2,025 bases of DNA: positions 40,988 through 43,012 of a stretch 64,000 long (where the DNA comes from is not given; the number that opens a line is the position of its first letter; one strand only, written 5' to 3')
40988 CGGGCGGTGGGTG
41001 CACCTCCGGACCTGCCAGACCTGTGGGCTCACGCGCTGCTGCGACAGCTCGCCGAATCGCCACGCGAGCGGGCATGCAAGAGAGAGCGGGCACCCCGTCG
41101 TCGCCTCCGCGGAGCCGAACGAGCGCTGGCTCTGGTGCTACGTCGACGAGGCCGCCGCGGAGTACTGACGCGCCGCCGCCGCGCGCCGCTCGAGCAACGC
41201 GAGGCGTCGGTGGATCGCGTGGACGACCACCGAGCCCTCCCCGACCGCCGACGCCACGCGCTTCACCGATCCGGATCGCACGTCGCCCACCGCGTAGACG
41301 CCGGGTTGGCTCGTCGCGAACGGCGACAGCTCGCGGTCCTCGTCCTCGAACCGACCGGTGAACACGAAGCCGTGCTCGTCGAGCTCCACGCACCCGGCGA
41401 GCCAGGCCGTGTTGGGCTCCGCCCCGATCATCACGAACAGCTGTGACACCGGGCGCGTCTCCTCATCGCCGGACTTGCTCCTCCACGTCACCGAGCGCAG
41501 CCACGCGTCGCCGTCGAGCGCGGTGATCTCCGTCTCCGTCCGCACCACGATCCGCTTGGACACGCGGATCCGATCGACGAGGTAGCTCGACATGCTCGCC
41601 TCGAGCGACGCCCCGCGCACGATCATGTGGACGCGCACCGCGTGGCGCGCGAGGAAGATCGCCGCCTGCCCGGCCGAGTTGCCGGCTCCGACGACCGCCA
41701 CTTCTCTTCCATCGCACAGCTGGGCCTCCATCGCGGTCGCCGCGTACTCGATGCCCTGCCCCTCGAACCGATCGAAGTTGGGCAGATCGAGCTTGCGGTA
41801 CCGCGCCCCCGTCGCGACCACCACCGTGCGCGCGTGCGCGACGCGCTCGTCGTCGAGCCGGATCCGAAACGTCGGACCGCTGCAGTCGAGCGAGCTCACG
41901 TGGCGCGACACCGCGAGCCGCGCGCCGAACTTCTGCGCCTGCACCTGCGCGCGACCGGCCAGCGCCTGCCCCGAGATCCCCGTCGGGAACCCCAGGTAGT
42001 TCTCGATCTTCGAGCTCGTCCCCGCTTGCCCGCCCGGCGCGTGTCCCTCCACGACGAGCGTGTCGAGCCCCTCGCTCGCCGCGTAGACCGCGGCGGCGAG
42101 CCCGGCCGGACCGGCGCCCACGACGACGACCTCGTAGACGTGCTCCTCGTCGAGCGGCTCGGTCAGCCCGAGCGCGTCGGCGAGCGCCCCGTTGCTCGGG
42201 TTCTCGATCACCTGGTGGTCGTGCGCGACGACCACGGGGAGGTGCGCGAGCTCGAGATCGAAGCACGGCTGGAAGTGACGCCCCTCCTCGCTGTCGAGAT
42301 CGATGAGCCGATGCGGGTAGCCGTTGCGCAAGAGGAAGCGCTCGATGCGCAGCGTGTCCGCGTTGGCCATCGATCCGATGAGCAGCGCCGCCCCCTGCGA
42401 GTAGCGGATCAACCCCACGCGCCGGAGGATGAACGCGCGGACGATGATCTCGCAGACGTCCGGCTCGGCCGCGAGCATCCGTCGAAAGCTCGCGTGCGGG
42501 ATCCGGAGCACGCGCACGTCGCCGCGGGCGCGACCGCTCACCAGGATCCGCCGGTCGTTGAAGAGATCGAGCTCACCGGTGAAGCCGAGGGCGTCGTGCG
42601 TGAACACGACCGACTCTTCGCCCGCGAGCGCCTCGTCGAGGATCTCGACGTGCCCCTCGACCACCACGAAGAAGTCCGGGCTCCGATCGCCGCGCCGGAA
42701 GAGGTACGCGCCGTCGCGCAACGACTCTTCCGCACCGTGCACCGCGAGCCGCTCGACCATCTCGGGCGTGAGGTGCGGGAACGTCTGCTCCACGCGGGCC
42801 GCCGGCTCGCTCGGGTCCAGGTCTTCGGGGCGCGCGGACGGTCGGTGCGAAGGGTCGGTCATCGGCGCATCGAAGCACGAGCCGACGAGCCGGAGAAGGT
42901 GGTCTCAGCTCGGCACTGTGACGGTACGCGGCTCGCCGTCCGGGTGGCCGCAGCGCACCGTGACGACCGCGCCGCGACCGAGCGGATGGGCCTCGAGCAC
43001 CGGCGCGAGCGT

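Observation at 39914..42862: cNMP-binding TrxR-like flavoprotein lacking the CxxC redox pair, flanked by a UBP-type zinc-finger protein and a bestrophin-family channel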

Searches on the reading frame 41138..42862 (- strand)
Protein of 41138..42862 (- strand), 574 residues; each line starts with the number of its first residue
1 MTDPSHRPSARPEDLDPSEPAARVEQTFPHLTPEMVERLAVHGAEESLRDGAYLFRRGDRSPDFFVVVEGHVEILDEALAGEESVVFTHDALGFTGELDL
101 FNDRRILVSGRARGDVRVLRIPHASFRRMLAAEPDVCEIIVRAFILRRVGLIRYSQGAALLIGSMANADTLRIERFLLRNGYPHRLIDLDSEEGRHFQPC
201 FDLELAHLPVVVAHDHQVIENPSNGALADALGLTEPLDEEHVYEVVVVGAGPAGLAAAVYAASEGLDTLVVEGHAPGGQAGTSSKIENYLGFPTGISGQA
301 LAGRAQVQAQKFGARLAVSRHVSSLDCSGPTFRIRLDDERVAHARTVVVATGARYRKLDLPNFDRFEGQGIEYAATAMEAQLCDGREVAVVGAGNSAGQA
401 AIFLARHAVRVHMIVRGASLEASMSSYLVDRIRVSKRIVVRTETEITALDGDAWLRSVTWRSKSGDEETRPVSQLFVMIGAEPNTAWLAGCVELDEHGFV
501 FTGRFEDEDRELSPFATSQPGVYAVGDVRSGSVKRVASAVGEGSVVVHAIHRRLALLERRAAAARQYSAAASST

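Call 3: search_protein_families(library=pfam, proteins=[window:41138-42862:-], max_evalue=0.01)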
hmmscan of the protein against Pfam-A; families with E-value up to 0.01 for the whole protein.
window:41138-42862:- (574 aa): 13 families
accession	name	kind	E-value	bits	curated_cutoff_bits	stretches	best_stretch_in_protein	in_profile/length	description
PF07992.20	Pyr_redox_2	-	6.2e-39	134.6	26.1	1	243-543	1-291/291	Pyridine nucleotide-disulphide oxidoreductase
PF13738.12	Pyr_redox_3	-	1.2e-20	74.4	30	2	305-501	87-288/305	Pyridine nucleotide-disulphide oxidoreductase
PF00027.35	cNMP_binding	-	1e-15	57.9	27.5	1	46-131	2-87/89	Cyclic nucleotide-binding domain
PF00070.33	Pyr_redox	-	2.4e-09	38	22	1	388-453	2-70/82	Pyridine nucleotide-disulphide oxidoreductase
PF01946.23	Thi4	-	2.2e-07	30.8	26.2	1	237-281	12-58/235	Thi4 family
PF12831.13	FAD_oxidored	-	2.8e-07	30.6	27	1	244-280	1-38/416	FAD dependent oxidoreductase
PF13450.12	NAD_binding_8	-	6.9e-07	29.9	21.9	1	247-285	1-40/68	NAD(P)-binding Rossmann-like domain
PF13434.12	Lys_Orn_oxgnase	-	3.3e-06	26.9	21.3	1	330-432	130-237/339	L-lysine 6-monooxygenase/L-ornithine 5-monooxygenase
PF01494.25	FAD_binding_3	-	4e-06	26.7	22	1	243-276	2-35/349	FAD binding domain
PF01134.28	GIDA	-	6.5e-06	25.9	22.1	1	245-271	2-28/391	Glucose inhibited division protein A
PF00890.30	FAD_binding_2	-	9.8e-06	25.4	20.4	1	245-281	2-39/414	FAD binding domain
PF01266.30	DAO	-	1.2e-05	25.5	27.9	1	245-285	2-44/353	FAD dependent oxidoreductase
PF03486.20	HI0933_like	-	1.2e-05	25.3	50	1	244-274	2-32/244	HI0933-like protein Rossmann domain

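Call 4: search_protein_families(library=ncbifam, proteins=[window:41138-42862:-], max_evalue=0.01)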
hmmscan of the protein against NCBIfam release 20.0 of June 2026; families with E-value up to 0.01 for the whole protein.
window:41138-42862:- (574 aa): 107 families (the best 25 are shown)
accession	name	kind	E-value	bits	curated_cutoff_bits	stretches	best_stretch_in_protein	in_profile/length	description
TIGR01292.1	TRX_reduct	equivalog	2.8e-69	233.2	343.45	1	243-552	1-298/300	thioredoxin-disulfide reductase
TIGR03143.1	AhpF_homolog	hypoth_equivalog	6e-56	190.1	687.65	1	240-566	2-320/555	putative alkyl hydroperoxide reductase F subunit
TIGR03140.1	AhpF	equivalog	2.5e-45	155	502.9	1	237-545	207-503/515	alkyl hydroperoxide reductase subunit F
NF007614.0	PRK10262.1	equivalog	4.3e-38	131.2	644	1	244-553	8-313/321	thioredoxin-disulfide reductase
TIGR04018.1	Bthiol_YpdA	hypoth_equivalog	2.4e-20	72.6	339.9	2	315-532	86-292/316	YpdA family putative bacillithiol disulfide reductase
TIGR01350.1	lipoamide_DH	equivalog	1.5e-16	60.2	408.8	2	340-552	128-331/461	dihydrolipoyl dehydrogenase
TIGR02053.1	MerA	equivalog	1.1e-14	54.4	454.45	1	334-547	119-325/465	mercury(II) reductase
NF004776.0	PRK06116.1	equivalog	4.7e-13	48.9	480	1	334-548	123-323/450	glutathione-disulfide reductase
NF004991.0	PRK06370.1-3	subfamily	9e-11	41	620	2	240-280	33-73/509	FAD-containing oxidoreductase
TIGR03997.1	mycofact_OYE_2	equivalog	1.1e-10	40.6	793.15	1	219-548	358-643/645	mycofactocin system FadH/OYE family oxidoreductase 2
NF040505.1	ArsO_flavin_mono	equivalog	1.7e-10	40.8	425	1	317-408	92-183/346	ArsO family NAD(P)H-dependent flavin-containing monooxygenase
TIGR01421.1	gluta_reduc_1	equivalog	3.8e-10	39.6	556.15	1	342-540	128-315/450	glutathione-disulfide reductase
TIGR00292.1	TIGR00292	equivalog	1.2e-09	37.8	148.3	1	235-280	14-60/254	sulfide-dependent adenosine diphosphate thiazole synthase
NF003585.0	PRK05249.1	equivalog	1.7e-09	36.8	465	1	240-279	4-44/464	Si-specific NAD(P)(+) transhydrogenase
NF004943.0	PRK06292.2-1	equivalog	1.5e-08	33.8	432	1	338-551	126-329/456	dihydrolipoyl dehydrogenase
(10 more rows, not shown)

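Call 5: search_solved_structures(query=window:41138-42862:-, show_alignments=3, max_evalue=0.00001)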
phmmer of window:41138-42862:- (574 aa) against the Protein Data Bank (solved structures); distinct sequences matched with E-value up to 0.00001: 83 (the best 60 are shown).
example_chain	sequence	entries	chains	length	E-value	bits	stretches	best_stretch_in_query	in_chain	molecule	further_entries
7p9e_A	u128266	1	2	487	3.1e-46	161.3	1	244-554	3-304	Thioredoxin reductase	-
7p9d_A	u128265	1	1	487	3.5e-46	161.1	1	244-554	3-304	Thioredoxin reductase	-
5uth_A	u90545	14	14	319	1.3e-43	152.6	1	240-546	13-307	Thioredoxin reductase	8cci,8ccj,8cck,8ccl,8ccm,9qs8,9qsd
9vv4_A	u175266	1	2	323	4.8e-43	150.7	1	243-554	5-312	Thioredoxin reductase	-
2a87_A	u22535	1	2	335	2.5e-42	148.4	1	242-554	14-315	Thioredoxin reductase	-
9xub_A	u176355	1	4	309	8.5e-42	146.6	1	242-550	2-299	Thioredoxin reductase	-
2q7v_A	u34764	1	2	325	7.1e-41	143.6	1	240-560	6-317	Thioredoxin reductase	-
7aaw_A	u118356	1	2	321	8.7e-40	140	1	237-558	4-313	Thioredoxin reductase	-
7jyp_A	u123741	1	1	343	3.3e-39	138.1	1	241-549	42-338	Thioredoxin reductase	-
1f6m_A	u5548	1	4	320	3.1e-38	134.9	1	244-547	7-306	THIOREDOXIN REDUCTASE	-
1trb_A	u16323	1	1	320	3.5e-38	134.7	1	244-547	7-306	THIOREDOXIN REDUCTASE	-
1tdf_A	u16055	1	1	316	3.8e-38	134.6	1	244-546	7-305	THIOREDOXIN REDUCTASE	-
1cl0_A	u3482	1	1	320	4.1e-38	134.5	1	244-547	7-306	THIOREDOXIN REDUCTASE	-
1tde_A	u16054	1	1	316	4.5e-38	134.3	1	244-546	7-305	THIOREDOXIN REDUCTASE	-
4gcm_A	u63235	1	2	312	5.3e-38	134.1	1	243-549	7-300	Thioredoxin reductase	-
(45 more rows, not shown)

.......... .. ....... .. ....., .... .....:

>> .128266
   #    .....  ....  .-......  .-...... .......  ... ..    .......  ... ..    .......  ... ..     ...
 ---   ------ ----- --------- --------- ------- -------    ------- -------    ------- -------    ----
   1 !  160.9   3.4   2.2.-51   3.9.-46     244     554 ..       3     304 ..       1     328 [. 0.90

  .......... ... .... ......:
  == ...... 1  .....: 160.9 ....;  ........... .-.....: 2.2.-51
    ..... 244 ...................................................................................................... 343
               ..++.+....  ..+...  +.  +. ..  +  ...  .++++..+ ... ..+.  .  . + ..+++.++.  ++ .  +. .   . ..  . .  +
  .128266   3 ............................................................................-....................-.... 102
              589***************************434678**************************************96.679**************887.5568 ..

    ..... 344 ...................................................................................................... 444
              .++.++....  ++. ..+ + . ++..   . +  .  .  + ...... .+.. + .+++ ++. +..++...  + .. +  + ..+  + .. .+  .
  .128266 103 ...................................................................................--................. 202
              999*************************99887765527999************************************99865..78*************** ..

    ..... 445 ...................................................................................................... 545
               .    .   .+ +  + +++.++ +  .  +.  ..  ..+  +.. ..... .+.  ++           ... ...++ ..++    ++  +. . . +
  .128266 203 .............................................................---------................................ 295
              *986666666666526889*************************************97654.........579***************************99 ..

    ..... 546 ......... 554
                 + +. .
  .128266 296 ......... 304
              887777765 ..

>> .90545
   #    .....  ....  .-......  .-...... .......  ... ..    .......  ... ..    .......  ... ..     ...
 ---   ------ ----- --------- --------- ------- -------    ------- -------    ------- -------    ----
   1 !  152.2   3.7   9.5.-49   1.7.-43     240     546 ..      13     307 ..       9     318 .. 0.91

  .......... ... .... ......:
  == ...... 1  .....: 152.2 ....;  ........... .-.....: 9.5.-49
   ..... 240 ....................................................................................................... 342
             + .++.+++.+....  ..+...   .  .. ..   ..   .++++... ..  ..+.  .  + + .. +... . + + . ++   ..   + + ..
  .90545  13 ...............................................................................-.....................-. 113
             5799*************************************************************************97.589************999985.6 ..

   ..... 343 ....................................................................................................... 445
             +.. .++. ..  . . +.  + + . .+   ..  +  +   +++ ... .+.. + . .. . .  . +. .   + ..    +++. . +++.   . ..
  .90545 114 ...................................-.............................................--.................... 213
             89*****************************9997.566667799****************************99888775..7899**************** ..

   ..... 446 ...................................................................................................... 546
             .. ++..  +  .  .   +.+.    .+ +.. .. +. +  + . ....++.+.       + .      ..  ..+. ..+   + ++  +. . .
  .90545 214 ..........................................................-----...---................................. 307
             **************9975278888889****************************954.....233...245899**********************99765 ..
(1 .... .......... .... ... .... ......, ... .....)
